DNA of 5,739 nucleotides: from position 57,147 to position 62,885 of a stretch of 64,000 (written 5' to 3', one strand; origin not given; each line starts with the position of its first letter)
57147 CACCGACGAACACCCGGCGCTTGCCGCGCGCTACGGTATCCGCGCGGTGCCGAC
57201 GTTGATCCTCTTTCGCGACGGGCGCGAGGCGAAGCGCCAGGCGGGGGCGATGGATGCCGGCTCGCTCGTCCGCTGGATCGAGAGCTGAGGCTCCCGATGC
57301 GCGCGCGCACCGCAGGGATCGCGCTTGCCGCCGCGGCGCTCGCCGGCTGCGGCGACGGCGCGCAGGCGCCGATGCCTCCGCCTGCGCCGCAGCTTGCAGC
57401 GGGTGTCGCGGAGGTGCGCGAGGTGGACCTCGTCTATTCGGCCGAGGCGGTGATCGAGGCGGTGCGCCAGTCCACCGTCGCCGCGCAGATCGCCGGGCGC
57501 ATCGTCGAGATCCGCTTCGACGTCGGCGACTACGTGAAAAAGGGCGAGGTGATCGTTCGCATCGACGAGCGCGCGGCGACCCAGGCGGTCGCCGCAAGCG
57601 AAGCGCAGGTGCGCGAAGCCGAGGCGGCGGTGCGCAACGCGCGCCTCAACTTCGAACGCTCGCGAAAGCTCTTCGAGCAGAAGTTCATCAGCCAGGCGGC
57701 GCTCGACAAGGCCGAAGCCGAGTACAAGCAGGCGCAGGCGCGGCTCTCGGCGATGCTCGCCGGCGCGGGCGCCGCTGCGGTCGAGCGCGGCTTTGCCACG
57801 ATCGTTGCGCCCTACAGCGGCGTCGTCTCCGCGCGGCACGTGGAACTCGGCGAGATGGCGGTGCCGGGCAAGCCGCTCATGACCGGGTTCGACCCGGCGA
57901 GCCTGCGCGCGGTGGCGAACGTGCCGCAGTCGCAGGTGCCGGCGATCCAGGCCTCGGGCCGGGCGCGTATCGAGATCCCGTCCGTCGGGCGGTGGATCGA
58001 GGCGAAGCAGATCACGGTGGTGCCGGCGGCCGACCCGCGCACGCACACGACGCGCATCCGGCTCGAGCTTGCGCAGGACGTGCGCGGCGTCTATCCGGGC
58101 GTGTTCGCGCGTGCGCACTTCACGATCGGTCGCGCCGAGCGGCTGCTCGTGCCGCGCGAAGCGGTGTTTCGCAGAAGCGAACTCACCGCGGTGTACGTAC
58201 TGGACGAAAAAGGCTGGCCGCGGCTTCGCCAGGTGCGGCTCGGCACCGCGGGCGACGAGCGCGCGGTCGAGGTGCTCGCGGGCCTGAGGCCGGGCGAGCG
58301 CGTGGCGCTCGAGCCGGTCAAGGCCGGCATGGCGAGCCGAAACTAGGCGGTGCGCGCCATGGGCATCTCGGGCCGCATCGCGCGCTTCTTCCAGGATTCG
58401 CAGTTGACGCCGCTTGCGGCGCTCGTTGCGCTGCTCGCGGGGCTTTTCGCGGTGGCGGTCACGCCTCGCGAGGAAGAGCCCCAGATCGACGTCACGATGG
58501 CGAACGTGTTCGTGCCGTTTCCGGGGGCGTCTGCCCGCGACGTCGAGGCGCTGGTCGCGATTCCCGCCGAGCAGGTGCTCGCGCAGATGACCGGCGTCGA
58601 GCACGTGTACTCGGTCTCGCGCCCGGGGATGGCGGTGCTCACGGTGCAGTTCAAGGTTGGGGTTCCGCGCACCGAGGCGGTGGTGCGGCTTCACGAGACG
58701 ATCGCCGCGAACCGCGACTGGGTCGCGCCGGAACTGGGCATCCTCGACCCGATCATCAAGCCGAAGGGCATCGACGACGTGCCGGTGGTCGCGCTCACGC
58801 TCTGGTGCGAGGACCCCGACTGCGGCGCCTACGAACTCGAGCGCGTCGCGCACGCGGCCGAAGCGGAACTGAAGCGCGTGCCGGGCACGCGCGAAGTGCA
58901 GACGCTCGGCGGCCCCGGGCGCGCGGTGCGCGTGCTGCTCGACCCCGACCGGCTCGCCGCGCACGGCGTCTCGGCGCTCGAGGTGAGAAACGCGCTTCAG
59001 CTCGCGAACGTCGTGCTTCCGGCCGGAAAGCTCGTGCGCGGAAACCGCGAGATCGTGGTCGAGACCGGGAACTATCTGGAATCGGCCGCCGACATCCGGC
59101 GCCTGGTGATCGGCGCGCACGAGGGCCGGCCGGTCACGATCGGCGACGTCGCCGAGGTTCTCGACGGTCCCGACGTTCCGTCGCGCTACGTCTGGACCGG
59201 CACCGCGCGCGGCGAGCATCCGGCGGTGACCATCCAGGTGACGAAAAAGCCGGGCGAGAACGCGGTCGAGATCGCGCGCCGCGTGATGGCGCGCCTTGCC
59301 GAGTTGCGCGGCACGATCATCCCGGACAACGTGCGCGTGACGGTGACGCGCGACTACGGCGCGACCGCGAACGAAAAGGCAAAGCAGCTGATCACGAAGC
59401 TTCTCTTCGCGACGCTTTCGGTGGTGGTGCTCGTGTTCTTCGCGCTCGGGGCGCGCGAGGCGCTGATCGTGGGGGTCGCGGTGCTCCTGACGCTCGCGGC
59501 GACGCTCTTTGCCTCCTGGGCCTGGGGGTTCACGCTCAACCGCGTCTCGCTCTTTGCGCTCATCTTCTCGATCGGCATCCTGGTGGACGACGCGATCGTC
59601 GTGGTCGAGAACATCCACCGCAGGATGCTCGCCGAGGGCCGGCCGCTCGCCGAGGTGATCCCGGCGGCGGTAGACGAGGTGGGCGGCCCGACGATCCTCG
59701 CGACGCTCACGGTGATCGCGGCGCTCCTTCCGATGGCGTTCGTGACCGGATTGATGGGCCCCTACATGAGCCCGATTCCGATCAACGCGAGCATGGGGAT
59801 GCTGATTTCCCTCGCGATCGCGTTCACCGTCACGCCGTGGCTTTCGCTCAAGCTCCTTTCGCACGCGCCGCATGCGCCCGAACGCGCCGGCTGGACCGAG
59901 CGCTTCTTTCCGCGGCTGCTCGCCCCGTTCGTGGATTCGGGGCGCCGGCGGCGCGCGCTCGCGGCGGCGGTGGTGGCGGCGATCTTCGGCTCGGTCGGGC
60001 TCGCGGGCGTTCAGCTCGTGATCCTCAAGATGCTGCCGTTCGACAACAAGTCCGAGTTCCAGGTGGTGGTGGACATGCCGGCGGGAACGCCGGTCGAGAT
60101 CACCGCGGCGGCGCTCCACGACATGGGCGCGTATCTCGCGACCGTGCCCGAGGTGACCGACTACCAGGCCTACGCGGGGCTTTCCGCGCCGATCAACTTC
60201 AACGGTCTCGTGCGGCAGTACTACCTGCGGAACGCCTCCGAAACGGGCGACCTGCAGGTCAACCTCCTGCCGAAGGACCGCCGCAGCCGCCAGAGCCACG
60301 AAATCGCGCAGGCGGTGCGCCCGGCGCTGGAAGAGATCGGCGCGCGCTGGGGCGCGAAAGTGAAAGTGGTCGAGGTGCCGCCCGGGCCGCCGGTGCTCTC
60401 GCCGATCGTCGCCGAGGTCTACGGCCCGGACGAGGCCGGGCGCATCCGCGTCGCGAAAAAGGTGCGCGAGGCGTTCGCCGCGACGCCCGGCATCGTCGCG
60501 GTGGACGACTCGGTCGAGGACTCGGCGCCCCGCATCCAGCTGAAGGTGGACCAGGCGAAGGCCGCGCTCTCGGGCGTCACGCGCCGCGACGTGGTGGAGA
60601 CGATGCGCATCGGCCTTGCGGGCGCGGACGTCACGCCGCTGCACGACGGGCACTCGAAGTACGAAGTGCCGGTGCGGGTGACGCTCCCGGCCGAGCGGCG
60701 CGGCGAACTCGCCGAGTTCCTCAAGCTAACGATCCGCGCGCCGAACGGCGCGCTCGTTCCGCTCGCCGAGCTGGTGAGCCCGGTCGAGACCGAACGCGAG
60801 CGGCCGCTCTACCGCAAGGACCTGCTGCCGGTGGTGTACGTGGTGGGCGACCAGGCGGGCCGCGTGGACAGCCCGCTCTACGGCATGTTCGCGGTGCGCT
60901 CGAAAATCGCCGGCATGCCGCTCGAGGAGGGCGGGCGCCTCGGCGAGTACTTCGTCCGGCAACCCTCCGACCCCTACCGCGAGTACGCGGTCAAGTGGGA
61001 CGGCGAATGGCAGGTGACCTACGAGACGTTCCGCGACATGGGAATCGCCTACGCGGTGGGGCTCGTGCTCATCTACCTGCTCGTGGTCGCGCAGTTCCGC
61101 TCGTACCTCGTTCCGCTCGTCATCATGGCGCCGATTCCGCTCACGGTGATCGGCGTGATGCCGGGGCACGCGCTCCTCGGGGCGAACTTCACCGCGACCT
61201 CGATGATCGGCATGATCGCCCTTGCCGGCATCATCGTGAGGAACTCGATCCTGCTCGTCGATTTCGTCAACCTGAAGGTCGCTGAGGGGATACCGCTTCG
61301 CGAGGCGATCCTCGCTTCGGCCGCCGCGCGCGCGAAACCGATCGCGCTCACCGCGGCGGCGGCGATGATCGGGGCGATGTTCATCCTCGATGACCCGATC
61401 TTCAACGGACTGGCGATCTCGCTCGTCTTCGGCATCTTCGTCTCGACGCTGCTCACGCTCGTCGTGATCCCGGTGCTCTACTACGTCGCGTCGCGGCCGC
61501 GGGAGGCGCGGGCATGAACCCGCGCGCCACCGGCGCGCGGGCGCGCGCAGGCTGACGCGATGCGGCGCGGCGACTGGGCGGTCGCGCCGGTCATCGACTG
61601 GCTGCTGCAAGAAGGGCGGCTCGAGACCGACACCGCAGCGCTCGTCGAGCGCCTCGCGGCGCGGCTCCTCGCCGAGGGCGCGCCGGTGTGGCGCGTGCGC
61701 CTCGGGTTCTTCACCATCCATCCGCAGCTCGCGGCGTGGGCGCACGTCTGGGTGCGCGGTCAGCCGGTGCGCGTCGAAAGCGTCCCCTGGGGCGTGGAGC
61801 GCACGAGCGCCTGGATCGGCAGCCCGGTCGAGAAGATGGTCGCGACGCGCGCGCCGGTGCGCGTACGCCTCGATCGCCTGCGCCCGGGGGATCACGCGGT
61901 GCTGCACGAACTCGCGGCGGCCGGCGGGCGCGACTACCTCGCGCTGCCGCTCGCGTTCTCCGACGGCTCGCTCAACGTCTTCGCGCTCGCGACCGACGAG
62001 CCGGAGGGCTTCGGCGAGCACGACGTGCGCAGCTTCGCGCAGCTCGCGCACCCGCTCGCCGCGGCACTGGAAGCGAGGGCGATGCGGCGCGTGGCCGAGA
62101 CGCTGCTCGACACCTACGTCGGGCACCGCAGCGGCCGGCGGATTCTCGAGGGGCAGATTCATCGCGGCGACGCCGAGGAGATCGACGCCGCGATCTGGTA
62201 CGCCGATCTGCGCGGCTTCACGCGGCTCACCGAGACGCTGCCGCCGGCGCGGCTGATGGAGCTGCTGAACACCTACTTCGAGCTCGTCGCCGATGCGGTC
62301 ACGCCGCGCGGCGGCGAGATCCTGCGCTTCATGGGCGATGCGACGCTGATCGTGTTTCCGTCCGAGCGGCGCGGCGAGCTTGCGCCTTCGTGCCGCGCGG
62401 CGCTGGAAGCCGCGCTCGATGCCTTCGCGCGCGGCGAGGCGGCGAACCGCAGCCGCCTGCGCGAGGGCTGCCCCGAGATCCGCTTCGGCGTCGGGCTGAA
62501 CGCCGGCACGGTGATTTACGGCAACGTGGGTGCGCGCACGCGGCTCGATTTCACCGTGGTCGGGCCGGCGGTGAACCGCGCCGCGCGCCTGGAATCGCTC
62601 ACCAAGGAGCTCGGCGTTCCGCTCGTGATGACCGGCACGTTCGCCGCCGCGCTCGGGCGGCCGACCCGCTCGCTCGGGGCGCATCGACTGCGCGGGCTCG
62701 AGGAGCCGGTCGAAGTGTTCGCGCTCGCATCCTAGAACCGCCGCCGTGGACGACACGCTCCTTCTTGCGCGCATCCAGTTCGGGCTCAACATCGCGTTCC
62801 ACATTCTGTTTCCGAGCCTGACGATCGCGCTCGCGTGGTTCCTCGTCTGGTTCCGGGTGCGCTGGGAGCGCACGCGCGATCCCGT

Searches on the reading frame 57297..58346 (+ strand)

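Call 57: search_protein_families(library=pfam, proteins=[window:57297-58346:+], max_evalue=0.00001)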
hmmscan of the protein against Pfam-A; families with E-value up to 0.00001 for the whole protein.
window:57297-58346:+ (349 aa): 3 families
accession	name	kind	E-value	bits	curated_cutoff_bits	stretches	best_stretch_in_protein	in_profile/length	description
PF16576.10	HlyD_D23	-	3.2e-18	66.3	30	1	56-271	17-214/214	Barrel-sandwich domain of CusB or HlyD membrane-fusion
PF13437.12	HlyD_3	-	3.9e-14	53.7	22.2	1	168-261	1-96/106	HlyD family secretion protein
PF13533.13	Biotin_lipoyl_2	-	1.7e-06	28.1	29.8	1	60-90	2-32/32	Biotin-lipoyl like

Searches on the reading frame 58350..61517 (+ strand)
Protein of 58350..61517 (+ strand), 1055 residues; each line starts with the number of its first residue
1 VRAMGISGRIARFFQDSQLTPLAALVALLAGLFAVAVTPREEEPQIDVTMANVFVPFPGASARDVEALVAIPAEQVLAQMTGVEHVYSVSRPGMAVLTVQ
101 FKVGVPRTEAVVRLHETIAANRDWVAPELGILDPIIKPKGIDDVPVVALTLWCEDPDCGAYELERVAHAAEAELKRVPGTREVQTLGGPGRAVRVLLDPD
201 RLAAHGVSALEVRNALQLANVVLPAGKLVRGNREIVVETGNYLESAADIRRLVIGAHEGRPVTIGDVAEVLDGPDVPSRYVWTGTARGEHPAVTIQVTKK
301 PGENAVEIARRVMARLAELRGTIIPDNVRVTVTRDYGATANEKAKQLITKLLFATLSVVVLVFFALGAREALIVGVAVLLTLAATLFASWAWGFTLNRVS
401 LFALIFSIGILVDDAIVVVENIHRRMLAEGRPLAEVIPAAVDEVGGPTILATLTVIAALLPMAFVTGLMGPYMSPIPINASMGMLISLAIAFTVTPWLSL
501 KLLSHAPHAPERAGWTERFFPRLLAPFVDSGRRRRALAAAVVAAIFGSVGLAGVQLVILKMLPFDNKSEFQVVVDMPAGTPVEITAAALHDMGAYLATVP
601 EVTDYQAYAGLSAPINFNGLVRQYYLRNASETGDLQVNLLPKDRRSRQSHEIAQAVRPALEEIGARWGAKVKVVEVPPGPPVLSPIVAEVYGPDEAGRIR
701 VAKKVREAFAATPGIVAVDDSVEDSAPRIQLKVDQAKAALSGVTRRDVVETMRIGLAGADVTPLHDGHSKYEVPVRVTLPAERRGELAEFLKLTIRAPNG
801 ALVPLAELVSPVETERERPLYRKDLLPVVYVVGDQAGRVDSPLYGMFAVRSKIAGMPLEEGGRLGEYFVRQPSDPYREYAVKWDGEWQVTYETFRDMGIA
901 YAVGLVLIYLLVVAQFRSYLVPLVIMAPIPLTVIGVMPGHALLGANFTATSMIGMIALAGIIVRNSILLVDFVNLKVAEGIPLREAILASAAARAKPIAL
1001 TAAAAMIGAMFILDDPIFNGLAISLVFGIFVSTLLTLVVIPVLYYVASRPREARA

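Call 57: search_protein_families(library=pfam, proteins=[window:58350-61517:+], max_evalue=0.00001)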
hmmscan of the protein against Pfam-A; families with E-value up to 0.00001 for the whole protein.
window:58350-61517:+ (1055 aa): 3 families
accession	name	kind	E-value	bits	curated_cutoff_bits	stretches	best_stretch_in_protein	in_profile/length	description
PF00873.25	ACR_tran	-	2e-154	516.2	28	1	19-1047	11-1020/1021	AcrB/AcrD/AcrF family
PF03176.21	MMPL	-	2.9e-08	33.5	20.5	1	294-523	91-322/333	MMPL family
PF02355.23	SecD_SecF_C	-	4.4e-07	29.9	20.5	0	342-468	28-155/189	Protein export membrane protein SecD/SecF, C-terminal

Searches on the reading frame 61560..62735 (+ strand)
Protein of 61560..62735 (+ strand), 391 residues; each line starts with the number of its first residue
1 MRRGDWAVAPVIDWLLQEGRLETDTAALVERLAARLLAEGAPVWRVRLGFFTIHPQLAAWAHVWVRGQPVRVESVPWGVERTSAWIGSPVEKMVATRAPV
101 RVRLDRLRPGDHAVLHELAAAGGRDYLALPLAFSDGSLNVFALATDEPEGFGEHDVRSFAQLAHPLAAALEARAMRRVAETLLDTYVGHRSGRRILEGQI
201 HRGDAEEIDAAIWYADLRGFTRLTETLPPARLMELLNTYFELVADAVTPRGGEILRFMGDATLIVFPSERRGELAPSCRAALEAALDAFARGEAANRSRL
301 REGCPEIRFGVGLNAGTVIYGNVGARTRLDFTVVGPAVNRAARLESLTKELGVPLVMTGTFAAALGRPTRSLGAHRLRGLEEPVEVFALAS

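Call 57: search_protein_families(library=pfam, proteins=[window:61560-62735:+], max_evalue=0.00001)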
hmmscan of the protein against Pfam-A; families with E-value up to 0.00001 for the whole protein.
window:61560-62735:+ (391 aa): 2 families
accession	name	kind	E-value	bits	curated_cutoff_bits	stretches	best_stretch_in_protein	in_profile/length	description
PF00211.25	Guanylate_cyc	-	7.6e-12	45.6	21.9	1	210-354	9-146/183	Adenylate and Guanylate cyclase catalytic domain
PF13185.12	GAF_2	-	1e-06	29.4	28.6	1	32-171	7-136/136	GAF domain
